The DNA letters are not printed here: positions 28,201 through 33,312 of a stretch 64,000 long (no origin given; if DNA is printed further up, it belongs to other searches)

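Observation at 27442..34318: Three-gene operon: polytopic membrane protein, a 1603-aa secreted GH38-like giant, and a CPBP-like membrane protease.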

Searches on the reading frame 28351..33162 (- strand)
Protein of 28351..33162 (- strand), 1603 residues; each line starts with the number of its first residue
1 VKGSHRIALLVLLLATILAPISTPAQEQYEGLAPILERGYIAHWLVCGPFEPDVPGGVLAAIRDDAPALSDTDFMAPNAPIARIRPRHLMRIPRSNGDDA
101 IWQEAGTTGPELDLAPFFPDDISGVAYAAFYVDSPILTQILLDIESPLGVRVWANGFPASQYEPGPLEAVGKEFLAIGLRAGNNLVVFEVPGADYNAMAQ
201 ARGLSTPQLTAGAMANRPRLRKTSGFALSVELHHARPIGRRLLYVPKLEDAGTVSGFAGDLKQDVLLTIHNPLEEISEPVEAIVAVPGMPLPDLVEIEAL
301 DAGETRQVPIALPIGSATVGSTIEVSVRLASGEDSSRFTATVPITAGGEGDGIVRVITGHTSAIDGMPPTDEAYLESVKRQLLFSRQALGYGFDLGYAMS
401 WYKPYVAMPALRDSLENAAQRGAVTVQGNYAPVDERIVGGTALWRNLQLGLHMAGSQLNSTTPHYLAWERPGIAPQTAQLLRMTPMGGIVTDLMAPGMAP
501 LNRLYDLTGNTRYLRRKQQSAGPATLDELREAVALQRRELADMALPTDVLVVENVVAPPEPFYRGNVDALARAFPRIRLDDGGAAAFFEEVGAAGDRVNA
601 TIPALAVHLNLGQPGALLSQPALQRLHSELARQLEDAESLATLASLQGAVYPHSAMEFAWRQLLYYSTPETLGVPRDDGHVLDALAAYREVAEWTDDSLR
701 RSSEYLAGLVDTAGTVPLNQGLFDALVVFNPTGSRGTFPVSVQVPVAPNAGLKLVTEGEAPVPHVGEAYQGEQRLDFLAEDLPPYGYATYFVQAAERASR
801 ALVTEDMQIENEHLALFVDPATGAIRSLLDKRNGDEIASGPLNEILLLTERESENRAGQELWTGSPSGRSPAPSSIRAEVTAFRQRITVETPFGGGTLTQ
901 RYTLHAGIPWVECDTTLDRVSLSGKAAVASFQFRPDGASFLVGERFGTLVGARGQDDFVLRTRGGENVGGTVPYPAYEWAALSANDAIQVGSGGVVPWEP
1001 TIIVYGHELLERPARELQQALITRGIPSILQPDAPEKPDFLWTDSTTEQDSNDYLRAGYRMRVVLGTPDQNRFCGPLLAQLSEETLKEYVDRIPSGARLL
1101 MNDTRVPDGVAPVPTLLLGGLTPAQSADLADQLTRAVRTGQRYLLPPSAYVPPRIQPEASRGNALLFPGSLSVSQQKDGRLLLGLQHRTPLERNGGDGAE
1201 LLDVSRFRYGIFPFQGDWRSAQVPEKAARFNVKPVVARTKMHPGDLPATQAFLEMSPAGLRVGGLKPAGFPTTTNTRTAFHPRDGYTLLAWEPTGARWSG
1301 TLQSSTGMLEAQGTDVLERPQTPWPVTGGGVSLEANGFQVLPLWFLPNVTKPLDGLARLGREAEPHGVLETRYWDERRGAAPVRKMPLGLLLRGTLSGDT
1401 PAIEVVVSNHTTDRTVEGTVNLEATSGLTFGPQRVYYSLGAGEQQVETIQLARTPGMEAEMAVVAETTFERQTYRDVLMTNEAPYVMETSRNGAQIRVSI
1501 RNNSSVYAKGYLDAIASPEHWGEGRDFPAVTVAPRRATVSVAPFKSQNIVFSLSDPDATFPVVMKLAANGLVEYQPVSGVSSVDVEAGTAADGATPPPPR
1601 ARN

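Call 5: search_protein_families(library=pfam, proteins=[window:28351-33162:-], max_evalue=1)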
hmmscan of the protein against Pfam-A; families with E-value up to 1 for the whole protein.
window:28351-33162:- (1603 aa): 2 families
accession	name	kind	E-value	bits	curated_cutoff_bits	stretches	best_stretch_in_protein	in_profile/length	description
PF07748.19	Glyco_hydro_38C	-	1.1e-05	26.2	25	1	809-918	1-112/206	Glycosyl hydrolases family 38 C-terminal domain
PF09261.16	Alpha-mann_mid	-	0.0019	18.7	31.1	1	618-666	8-56/96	Alpha mannosidase middle domain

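Call 6: search_protein_families(library=ncbifam, proteins=[window:28351-33162:-], max_evalue=1)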
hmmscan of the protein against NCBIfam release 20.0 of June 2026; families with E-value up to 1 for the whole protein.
window:28351-33162:- (1603 aa): 1 family
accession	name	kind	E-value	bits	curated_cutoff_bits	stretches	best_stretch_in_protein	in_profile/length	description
NF007331.0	PRK09819.1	equivalog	0.31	8.8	1138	0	637-701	304-368/885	mannosylglycerate hydrolase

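Call 8: find_homologous_proteins(query=window:28351-33162:-)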
Query window:28351-33162:- (1603 aa): 45 proteins with E <= 0.001 among 8000 candidates.
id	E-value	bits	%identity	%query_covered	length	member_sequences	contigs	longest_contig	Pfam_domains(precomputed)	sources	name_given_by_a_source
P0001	0.0e+0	3276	90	99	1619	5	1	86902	PF07748.20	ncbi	-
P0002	0.0e+0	2517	69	99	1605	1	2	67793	PF07748.20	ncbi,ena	-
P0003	0.0e+0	1881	55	98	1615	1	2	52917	-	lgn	-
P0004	0.0e+0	1843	55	100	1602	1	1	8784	-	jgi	jgi:hypothetical protein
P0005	0.0e+0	1834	54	97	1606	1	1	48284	-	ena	-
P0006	0.0e+0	1828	54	100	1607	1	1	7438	-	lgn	-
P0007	0.0e+0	1824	55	96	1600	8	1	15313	PF07748.20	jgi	jgi:hypothetical protein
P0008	0.0e+0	1820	55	98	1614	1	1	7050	PF07748.20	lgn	-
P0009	0.0e+0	1817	54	98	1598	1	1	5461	PF07748.20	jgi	-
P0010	0.0e+0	1817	54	98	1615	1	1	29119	-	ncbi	-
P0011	0.0e+0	1813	54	97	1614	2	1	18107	-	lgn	-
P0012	0.0e+0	1799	53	98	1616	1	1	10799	-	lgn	-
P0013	0.0e+0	1772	69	72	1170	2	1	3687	PF07748.20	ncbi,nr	ncbi:MAG: hypothetical protein L3K26_11875, partial [Candidatus Hydrogenedentes bacterium]|nr:hypoth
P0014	0.0e+0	1715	52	98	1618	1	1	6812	PF09261.17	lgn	-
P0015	0.0e+0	1663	51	97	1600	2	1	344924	-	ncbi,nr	ncbi:MAG: hypothetical protein KF886_07470 [Candidatus Hydrogenedentes bacterium]|nr:hypothetical pr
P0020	0.0e+0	1125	39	96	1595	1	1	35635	PF09261.17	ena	-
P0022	0.0e+0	1086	37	98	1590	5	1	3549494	PF01074.29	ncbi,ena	-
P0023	0.0e+0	1062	38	97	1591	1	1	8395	PF09261.17,PF01074.29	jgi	jgi:alpha-mannosidase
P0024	0.0e+0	1036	38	98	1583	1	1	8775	PF01074.29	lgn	-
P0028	5.5e-292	990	37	96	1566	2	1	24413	PF01074.29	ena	-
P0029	2.2e-279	948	36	98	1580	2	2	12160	-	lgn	-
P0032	8.7e-272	923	35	97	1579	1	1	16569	PF01074.29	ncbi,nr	ncbi:MAG: hypothetical protein HZB26_10660 [Candidatus Hydrogenedentes bacterium]|nr:hypothetical pr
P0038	2.9e-243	829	35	96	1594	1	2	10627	PF10633.16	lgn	-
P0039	1.5e-239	816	34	100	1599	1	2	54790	-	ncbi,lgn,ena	-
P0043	4.4e-155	536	30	96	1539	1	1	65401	PF01074.29,PF17677.8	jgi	jgi:alpha-mannosidase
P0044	4.8e-152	526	29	95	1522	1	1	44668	PF01074.29,PF17677.8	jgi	jgi:alpha-mannosidase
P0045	5.7e-4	35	31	9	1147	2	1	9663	PF09261.17,PF07748.20,PF01074.29,PF17677.8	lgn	-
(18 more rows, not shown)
